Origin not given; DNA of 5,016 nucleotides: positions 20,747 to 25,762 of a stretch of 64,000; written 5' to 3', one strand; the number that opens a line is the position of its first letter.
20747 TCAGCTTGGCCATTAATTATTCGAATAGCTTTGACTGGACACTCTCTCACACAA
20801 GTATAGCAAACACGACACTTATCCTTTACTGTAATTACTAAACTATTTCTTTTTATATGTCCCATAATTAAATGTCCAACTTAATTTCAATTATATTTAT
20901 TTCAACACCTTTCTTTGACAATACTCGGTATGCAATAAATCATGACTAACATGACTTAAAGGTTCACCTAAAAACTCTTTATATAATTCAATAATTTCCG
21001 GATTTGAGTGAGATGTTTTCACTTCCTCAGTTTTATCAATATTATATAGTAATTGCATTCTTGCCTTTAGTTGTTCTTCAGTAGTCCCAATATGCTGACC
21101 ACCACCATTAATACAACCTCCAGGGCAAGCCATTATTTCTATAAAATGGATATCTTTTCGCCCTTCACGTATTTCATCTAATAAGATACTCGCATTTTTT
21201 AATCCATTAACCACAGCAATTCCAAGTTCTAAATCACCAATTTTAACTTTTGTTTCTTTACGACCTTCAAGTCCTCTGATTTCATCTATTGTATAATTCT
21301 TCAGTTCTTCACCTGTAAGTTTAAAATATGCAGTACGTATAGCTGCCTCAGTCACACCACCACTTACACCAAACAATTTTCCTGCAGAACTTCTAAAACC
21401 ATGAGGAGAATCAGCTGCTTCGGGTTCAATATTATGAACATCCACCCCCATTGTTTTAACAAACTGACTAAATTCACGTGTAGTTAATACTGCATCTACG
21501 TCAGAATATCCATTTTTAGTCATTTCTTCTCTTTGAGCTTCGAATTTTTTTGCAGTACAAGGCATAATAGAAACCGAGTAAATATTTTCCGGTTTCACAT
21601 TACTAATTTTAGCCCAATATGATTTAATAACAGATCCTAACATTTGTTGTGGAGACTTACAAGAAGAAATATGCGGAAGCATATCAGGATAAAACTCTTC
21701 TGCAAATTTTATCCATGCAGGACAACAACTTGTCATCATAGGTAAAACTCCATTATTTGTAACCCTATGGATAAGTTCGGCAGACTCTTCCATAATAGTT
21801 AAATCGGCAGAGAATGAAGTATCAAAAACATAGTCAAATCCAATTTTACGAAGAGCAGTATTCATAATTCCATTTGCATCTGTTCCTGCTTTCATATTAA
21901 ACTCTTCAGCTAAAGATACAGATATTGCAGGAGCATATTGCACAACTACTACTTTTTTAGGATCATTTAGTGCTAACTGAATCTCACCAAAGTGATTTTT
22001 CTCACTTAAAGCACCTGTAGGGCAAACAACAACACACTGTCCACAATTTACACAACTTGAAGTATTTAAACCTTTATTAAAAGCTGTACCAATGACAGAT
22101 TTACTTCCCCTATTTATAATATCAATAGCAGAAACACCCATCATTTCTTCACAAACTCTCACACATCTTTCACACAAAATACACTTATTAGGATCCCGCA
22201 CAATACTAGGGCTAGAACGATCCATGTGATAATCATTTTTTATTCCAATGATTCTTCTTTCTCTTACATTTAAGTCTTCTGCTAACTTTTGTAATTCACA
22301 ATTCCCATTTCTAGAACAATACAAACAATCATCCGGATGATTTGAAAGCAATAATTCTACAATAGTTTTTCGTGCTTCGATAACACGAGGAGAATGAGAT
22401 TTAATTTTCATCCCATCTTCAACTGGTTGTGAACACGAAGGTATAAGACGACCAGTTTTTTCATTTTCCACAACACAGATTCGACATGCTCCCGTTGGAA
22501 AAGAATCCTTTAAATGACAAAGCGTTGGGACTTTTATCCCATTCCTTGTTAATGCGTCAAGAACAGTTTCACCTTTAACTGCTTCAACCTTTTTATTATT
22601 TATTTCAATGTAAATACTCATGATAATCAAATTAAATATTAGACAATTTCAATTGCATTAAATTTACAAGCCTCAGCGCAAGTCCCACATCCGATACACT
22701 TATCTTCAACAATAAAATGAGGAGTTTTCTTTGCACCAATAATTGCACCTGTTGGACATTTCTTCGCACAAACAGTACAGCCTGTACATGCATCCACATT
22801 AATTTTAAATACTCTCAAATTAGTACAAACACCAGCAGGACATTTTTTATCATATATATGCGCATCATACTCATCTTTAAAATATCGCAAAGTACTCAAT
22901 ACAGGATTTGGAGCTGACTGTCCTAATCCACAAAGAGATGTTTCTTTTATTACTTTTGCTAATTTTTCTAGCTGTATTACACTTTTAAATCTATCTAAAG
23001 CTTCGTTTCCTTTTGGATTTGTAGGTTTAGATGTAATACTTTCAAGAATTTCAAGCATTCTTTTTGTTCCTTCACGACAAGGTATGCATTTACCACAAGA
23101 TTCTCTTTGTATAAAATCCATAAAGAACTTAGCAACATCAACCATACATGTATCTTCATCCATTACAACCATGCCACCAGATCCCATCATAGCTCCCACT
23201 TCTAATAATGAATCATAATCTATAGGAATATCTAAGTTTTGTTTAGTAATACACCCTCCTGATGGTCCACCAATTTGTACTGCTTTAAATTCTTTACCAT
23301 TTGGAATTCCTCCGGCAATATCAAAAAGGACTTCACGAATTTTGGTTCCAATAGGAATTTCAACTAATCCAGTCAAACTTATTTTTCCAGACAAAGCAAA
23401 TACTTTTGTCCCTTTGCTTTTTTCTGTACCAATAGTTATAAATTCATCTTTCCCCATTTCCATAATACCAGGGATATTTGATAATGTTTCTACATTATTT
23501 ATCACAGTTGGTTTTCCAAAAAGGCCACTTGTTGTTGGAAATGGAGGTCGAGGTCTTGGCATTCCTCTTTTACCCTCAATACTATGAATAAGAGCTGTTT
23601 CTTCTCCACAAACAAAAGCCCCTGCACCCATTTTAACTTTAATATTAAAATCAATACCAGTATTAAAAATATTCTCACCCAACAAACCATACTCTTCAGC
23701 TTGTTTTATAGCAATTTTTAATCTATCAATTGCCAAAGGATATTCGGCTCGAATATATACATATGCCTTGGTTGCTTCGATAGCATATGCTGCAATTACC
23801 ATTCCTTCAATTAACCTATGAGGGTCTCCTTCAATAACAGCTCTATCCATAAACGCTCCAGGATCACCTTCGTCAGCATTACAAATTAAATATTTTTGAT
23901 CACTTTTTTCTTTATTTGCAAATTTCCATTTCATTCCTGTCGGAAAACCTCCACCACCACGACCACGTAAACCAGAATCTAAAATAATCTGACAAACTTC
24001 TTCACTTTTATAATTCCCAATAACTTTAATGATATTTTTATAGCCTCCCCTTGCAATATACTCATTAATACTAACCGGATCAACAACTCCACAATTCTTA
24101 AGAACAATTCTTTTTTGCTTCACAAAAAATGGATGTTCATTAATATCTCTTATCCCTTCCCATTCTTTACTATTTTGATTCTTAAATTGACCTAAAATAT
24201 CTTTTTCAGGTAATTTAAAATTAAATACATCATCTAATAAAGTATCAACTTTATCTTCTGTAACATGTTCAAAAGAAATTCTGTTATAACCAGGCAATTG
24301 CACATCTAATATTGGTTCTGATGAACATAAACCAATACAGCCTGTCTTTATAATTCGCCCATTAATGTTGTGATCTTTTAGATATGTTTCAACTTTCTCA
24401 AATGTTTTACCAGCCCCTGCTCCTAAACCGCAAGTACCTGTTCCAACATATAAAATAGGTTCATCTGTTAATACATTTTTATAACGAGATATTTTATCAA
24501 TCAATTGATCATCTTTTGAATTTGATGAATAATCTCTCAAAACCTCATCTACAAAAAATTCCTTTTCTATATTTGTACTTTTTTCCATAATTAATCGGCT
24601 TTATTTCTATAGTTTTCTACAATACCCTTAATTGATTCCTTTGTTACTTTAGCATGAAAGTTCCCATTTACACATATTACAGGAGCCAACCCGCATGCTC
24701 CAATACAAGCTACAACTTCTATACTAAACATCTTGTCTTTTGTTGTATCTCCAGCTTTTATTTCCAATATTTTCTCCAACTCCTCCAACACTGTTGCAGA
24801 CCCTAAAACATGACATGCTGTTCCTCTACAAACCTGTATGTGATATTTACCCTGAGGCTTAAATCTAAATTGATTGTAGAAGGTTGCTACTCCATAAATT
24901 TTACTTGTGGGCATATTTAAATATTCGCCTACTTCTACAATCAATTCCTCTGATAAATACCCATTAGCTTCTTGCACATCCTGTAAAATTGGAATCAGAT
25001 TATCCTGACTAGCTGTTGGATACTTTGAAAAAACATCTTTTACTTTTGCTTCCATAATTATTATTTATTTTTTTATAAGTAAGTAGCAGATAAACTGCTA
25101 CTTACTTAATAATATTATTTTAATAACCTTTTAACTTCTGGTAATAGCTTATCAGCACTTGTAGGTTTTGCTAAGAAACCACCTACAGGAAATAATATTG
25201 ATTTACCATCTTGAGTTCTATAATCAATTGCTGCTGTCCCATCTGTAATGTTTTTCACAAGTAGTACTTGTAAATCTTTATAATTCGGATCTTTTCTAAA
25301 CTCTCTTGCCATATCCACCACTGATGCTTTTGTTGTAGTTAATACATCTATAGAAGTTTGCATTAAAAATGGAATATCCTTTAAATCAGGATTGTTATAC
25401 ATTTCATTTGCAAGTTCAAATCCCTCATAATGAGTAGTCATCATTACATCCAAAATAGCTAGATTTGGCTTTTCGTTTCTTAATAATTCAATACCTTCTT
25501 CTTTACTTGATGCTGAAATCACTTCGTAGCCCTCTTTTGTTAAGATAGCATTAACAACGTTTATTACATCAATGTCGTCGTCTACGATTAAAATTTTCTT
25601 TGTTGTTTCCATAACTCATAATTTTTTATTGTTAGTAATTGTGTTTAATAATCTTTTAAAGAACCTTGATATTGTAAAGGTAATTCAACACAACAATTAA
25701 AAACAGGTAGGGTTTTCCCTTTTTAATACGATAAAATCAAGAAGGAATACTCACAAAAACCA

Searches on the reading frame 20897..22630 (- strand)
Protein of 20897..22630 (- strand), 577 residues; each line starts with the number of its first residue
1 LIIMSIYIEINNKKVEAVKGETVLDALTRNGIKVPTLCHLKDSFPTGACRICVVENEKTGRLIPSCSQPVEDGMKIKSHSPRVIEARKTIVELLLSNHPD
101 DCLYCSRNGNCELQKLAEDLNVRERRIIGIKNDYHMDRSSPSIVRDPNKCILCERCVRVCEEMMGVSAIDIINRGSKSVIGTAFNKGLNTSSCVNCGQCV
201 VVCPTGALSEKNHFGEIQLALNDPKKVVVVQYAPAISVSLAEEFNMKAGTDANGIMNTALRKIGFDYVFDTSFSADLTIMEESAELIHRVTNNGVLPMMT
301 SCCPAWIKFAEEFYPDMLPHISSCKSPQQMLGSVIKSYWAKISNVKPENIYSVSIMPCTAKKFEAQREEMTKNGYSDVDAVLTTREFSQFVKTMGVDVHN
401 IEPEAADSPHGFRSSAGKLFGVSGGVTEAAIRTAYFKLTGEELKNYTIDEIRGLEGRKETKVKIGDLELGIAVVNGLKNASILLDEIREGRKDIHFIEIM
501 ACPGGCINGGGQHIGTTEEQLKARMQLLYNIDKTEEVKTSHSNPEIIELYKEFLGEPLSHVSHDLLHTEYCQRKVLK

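Call 3: search_protein_families(library=pfam, proteins=[window:20897-22630:-], max_evalue=0.01)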
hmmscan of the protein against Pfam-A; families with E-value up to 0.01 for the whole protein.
window:20897-22630:- (577 aa): 18 families
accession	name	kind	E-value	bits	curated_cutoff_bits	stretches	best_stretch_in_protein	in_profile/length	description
PF02906.19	Fe_hyd_lg_C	-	4.3e-95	318.4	22.1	1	226-510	1-245/245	Iron only hydrogenase large subunit, C-terminal domain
PF02256.22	Fe_hyd_SSU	-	1.8e-21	76.4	24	1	519-573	2-56/56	Iron hydrogenase small subunit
PF10588.14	NADH-G_4Fe-4S_3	-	3.8e-19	68.4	27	1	87-126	1-40/40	NADH-ubiquinone oxidoreductase-G iron-sulfur binding region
PF13510.11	Fer2_4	-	6.2e-18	65.1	22.8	1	6-80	4-81/82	2Fe-2S iron-sulfur cluster binding domain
PF22117.2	Fer4_Nqo3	-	1.3e-11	44.9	27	1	141-208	2-66/67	NADH-quinone oxidoreductase subunit 3, ferredoxin-like domain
PF12838.12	Fer4_7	-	9.5e-09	36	27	1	149-207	1-52/52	4Fe-4S dicluster domain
PF00037.32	Fer4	-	9.6e-09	35.1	21.1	2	189-208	4-23/24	4Fe-4S binding domain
PF12837.12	Fer4_6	-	4.6e-08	33.1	25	2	189-208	5-24/24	4Fe-4S binding domain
PF13237.11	Fer4_10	-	4.5e-07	30.1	25.5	2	143-204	2-53/53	4Fe-4S dicluster domain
PF14697.11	Fer4_21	-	1.8e-06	28.4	35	1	146-206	4-55/59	4Fe-4S dicluster domain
PF12797.12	Fer4_2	-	4.4e-06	26.7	24.5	2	189-205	6-22/22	4Fe-4S binding domain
PF13484.11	Fer4_16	-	1e-05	26.6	30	1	193-211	2-20/66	4Fe-4S double cluster binding domain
PF13187.11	Fer4_9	-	3.5e-05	24.2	27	1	149-207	1-51/52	4Fe-4S dicluster domain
PF13459.11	Fer4_15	-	0.00081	20.5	22.4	0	145-164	3-22/66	4Fe-4S single cluster domain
PF13183.11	Fer4_8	-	0.002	19.1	27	1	148-206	3-67/68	4Fe-4S dicluster domain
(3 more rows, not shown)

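Call 4: search_protein_families(library=ncbifam, proteins=[window:20897-22630:-], max_evalue=0.01)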
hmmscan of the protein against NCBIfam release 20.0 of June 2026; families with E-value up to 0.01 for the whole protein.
window:20897-22630:- (577 aa): 48 families (the best 25 are shown)
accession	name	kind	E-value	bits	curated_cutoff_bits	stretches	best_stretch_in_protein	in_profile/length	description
NF040763.1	FeFe_hydrog_A6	exception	3.4e-247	821.4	765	1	7-573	2-571/571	NADH-dependent [FeFe] hydrogenase, group A6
NF040762.1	Hydr_FeFe_Clost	exception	2.3e-182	607.6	900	1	7-570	2-571/572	ferredoxin hydrogenase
TIGR02512.1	FeFe_hydrog_A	subfamily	1.3e-151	504.7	405.95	1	142-513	1-373/375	[FeFe] hydrogenase, group A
NF005745.0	PRK07569.1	equivalog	1.4e-59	201.3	333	1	7-213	5-212/238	bidirectional hydrogenase complex protein HoxU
TIGR04105.1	FeFe_hydrog_B1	subfamily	7.2e-55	186.5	450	2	146-451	140-423/462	monomeric [FeFe] hydrogenase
TIGR01973.1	NuoG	equivalog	7.6e-49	167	470.05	1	8-213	1-203/606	NADH-quinone oxidoreductase subunit NuoG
NF006305.0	PRK08493.1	equivalog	4.5e-47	160.7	591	1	6-212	2-225/819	NADH-quinone oxidoreductase subunit G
NF005895.0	PRK07860.1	equivalog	4.4e-35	120.9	802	1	6-210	18-222/811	NADH-quinone oxidoreductase subunit G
NF009454.0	PRK12814.1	equivalog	1.1e-22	80.2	916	1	5-103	3-101/657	putative NADPH-dependent glutamate synthase small subunit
NF006221.0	PRK08348.1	subfamily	6.3e-09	35.6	124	1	143-214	39-98/136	NADH-plastoquinone oxidoreductase subunit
TIGR01971.1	NuoI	subfamily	6.8e-09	35.4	113.05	1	147-215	41-105/121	NADH-quinone oxidoreductase, chain I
NF004546.0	PRK05888.3-3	equivalog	3.4e-07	29.8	260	1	143-216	59-132/196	NADH-quinone oxidoreductase subunit NuoI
TIGR00403.1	ndhI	equivalog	3.5e-07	30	302.35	1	141-213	55-124/183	NAD(P)H-quinone oxidoreductase subunit I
NF042909.1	FMH_DH_FwdF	exception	2.3e-06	27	375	1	87-216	42-251/336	tungsten-dependent formylmethanofuran dehydrogenase subunit FwdF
NF004537.0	PRK05888.1-3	equivalog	2.5e-06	27.1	163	1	148-214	68-136/204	NADH-quinone oxidoreductase subunit NuoI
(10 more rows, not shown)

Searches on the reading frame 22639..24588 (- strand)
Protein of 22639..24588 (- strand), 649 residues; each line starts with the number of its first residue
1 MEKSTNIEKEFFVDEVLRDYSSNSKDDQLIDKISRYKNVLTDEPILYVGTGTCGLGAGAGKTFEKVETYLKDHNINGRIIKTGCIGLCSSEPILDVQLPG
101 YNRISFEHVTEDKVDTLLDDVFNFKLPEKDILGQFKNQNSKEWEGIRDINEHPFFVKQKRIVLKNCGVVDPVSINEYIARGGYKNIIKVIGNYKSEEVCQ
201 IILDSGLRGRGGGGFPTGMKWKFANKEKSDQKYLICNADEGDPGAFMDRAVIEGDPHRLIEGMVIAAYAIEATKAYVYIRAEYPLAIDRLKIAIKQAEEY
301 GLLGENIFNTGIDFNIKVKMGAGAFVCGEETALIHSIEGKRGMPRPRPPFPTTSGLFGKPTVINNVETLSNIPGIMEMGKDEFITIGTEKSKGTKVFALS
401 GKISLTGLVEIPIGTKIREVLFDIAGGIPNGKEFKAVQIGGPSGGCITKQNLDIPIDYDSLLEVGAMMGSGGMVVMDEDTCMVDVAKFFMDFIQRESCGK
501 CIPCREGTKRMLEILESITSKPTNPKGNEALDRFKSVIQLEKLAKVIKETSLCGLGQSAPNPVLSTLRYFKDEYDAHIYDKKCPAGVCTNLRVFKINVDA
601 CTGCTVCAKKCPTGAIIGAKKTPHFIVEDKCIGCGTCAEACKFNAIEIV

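Call 3: search_protein_families(library=pfam, proteins=[window:22639-24588:-], max_evalue=0.01)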
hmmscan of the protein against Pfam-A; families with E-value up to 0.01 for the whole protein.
window:22639-24588:- (649 aa): 11 families
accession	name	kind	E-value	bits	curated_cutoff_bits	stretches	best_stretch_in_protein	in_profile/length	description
PF01512.22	Complex1_51K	-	1.7e-49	168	31.2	1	203-373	2-149/150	Nuo51 FMN-binding domain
PF10589.14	NADH_4Fe-4S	-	3.2e-30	104.3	23.5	1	484-577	1-85/85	NADH-ubiquinone oxidoreductase-F iron-sulfur binding region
PF00037.32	Fer4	-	3e-12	46.3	21.1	2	626-647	3-24/24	4Fe-4S binding domain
PF12837.12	Fer4_6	-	5.6e-08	32.8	25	2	626-646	4-24/24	4Fe-4S binding domain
PF14697.11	Fer4_21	-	7.8e-08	32.8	35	1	595-647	2-58/59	4Fe-4S dicluster domain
PF12797.12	Fer4_2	-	7.9e-08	32.2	24.5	2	624-642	3-21/22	4Fe-4S binding domain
PF13237.11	Fer4_10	-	3.3e-07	30.6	25.5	1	595-641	3-52/53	4Fe-4S dicluster domain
PF13187.11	Fer4_9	-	4e-07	30.4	27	1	600-646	1-52/52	4Fe-4S dicluster domain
PF12838.12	Fer4_7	-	1.1e-06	29.4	27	2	630-648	1-19/52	4Fe-4S dicluster domain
PF25160.1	LdpA_Fe-S-bd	-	0.00052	20.2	27.6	1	607-647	9-44/49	LdpA Fe-S cluster-binding domain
PF12800.12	Fer4_4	-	0.0092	16.7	24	0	629-643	2-16/17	4Fe-4S binding domain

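Call 4: search_protein_families(library=ncbifam, proteins=[window:22639-24588:-], max_evalue=0.01)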
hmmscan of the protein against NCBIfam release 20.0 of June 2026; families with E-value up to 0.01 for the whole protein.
window:22639-24588:- (649 aa): 63 families (the best 25 are shown)
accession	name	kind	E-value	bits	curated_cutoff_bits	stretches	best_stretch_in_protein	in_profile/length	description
TIGR01959.1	nuoF_fam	equivalog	3.2e-146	486.9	558.65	1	168-578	8-410/410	NADH-quinone oxidoreductase subunit NuoF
NF008436.0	PRK11278.1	equivalog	4.3e-115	385.2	749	1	170-582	23-430/448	NADH-quinone oxidoreductase subunit NuoF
NF010120.0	PRK13596.1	equivalog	4e-113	378.2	389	1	158-582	4-421/433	NADH-quinone oxidoreductase subunit NuoF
TIGR04481.1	PR_assoc_PrdC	equivalog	7.2e-18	64.6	490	1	194-451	72-292/425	proline reductase-associated electron transfer protein PrdC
TIGR01945.1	rnfC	subfamily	6.8e-13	47.9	245.95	1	187-456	113-342/435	RnfABCDGE type electron transport complex subunit C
TIGR01944.1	rnfB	subfamily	1.1e-12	48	68.7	1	592-648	106-162/190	RnfABCDGE type electron transport complex subunit B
NF003454.1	PRK05035.1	equivalog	1.5e-11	43.5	345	1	189-456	117-345/556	electron transport complex subunit RsxC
NF003475.0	PRK05113.1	equivalog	4.2e-10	39.8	203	1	592-648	106-162/190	electron transport complex subunit RsxB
NF005415.0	PRK06991.1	equivalog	4.2e-10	39.7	281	1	589-648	75-134/284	electron transport complex subunit RsxB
NF058577.1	FdxA_fam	equivalog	6.3e-09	35.9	65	2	596-645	5-52/52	4Fe-4S ferredoxin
NF006446.0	PRK08764.1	equivalog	2.8e-08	33.8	220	1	586-648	73-135/139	Rnf electron transport complex subunit RnfB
NF038196.1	ferrodoxin_EFR1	subfamily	1.3e-07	31.9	75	1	590-648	176-231/242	EFR1 family ferrodoxin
TIGR02700.1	flavo_MJ0208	hypoth_equivalog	3.1e-07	29.9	251.35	1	587-647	136-195/234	dihydromethanopterin reductase (acceptor)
TIGR02179.1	PorD_KorD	subfamily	3.8e-07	30.1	60.05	2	597-649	23-75/78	2-oxoacid:acceptor oxidoreductase, delta subunit, pyruvate/2-ketoisovalerate family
NF040864.1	HgcB_ferredoxin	equivalog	3.9e-07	29.8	99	1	590-648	5-63/93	mercury methylation ferredoxin HgcB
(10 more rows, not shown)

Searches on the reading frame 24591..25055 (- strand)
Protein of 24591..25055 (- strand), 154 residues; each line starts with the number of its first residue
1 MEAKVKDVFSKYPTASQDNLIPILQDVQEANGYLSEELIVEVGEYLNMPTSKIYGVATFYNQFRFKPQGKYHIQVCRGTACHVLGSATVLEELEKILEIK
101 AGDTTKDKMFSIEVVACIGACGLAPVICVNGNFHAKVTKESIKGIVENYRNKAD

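Call 3: search_protein_families(library=pfam, proteins=[window:24591-25055:-], max_evalue=0.01)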
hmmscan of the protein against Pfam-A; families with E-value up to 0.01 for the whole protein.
window:24591-25055:- (154 aa): 1 family
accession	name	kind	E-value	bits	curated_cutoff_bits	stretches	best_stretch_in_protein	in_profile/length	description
PF01257.25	2Fe-2S_thioredx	-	1.1e-52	178.1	24.8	1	6-150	2-145/145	Thioredoxin-like [2Fe-2S] ferredoxin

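Call 4: search_protein_families(library=ncbifam, proteins=[window:24591-25055:-], max_evalue=0.01)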
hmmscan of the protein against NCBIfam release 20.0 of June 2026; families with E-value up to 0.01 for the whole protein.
window:24591-25055:- (154 aa): 10 families
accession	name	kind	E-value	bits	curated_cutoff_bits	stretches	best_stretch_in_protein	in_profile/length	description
NF005722.0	PRK07539.1-2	equivalog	3.7e-45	153.8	141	1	5-149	13-156/157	NADH-quinone oxidoreductase subunit NuoE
TIGR01958.1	nuoE_fam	subfamily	6e-45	153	142.4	1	5-150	2-148/148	NADH-quinone oxidoreductase subunit NuoE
NF005747.0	PRK07571.1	equivalog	2e-44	151.3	224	1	10-152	29-171/173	bidirectional hydrogenase complex protein HoxE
NF005725.0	PRK07539.1-5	equivalog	1.5e-40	138.7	220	1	3-151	23-173/174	NADH-quinone oxidoreductase subunit NuoE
NF005721.0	PRK07539.1-1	equivalog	6.8e-38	130.6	308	1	2-151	31-179/292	NADH-quinone oxidoreductase subunit NuoE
NF004638.0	PRK05988.1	equivalog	3.3e-34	118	198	1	16-150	24-158/159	formate dehydrogenase subunit gamma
NF005724.0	PRK07539.1-4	equivalog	2e-30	106.4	280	1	3-150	24-173/240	NADH-quinone oxidoreductase subunit NuoE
NF005723.0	PRK07539.1-3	equivalog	7.3e-30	103.9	226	1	5-149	10-156/158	NADH-quinone oxidoreductase subunit NuoE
NF009040.0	PRK12373.1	equivalog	1.8e-26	93.8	514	1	5-149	23-169/400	NADH-quinone oxidoreductase subunit E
NF041612.1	fdxn_Clost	equivalog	0.0093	16.5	150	0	70-150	5-91/102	2Fe-2S ferredoxin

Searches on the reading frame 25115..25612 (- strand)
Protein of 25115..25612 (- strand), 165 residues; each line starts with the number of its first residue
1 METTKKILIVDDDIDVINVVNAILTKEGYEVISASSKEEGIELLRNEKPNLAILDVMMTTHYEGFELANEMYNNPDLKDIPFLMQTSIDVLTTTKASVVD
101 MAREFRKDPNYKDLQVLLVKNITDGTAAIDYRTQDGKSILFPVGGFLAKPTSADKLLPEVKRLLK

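Call 3: search_protein_families(library=pfam, proteins=[window:25115-25612:-], max_evalue=0.01)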
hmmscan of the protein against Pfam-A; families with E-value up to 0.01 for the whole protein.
window:25115-25612:- (165 aa): 1 family
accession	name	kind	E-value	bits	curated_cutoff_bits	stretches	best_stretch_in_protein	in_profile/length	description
PF00072.30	Response_reg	-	1.3e-14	54.7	30.2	1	7-96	1-88/111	Response regulator receiver domain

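Call 4: search_protein_families(library=ncbifam, proteins=[window:25115-25612:-], max_evalue=0.01)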
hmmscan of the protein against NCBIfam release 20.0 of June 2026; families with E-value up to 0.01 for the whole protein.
window:25115-25612:- (165 aa): 76 families (the best 25 are shown)
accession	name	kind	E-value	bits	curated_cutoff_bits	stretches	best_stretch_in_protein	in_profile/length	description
NF045717.1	DVU0259_DivK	exception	1.2e-16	60.9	160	1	4-107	2-101/117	DVU0259 family response regulator domain-containing protein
NF007135.0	PRK09581.1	equivalog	2.9e-15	56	474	1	4-94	2-91/457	PleD family two-component system response regulator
TIGR02154.1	PhoB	equivalog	7.9e-15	54.8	296.2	1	4-87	2-84/226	phosphate regulon transcriptional regulator PhoB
NF053854.1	RespRegPhoBBctds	equivalog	5.2e-14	52.1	270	1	7-88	1-80/225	two-component system response regulator PhoB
NF051870.1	NAssimRespRegNtrX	equivalog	3.3e-13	49.3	600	1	5-123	2-119/452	nitrogen assimilation response regulator NtrX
NF040534.1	resp_reg_YycF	equivalog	1.6e-12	47.2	340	1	5-89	1-81/231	response regulator YycF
NF045944.1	ResRegRpaBCyano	equivalog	6.9e-12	45.2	330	1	8-89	1-78/229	response regulator transcription factor RpaB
NF047793.1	ResRegPgtA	equivalog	9.8e-11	41.1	650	1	3-109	4-107/414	two-component system response regulator PgtA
NF033120.0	vanR_FM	exception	1.8e-10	40.8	460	1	6-78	5-76/231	vancomycin resistance response regulator transcription factor, VanR-F/VanR-M family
NF033117.2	vanR_ACDEGLN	exception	2.4e-10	40.4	350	1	7-74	1-67/226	VanR-ABDEGLN family response regulator transcription factor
NF040689.1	MtrAB_MtrA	equivalog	4.3e-10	39.3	300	1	7-87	1-77/219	MtrAB system response regulator MtrA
NF011695.0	PRK15115.1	equivalog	7.6e-10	38.1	763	1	4-117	6-121/445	two-component system response regulator GlrR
NF041733.1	resp_reg_CseB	equivalog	1.3e-09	37.8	350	1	6-95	2-91/228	two-component system response regulator CseB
NF010076.0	PRK13557.1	subfamily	1.5e-09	36.8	631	1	3-98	414-508/540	histidine kinase famiy protein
NF008469.0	PRK11361.1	equivalog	1.6e-09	37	714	1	1-96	1-94/461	acetoacetate metabolism transcriptional regulator AtoC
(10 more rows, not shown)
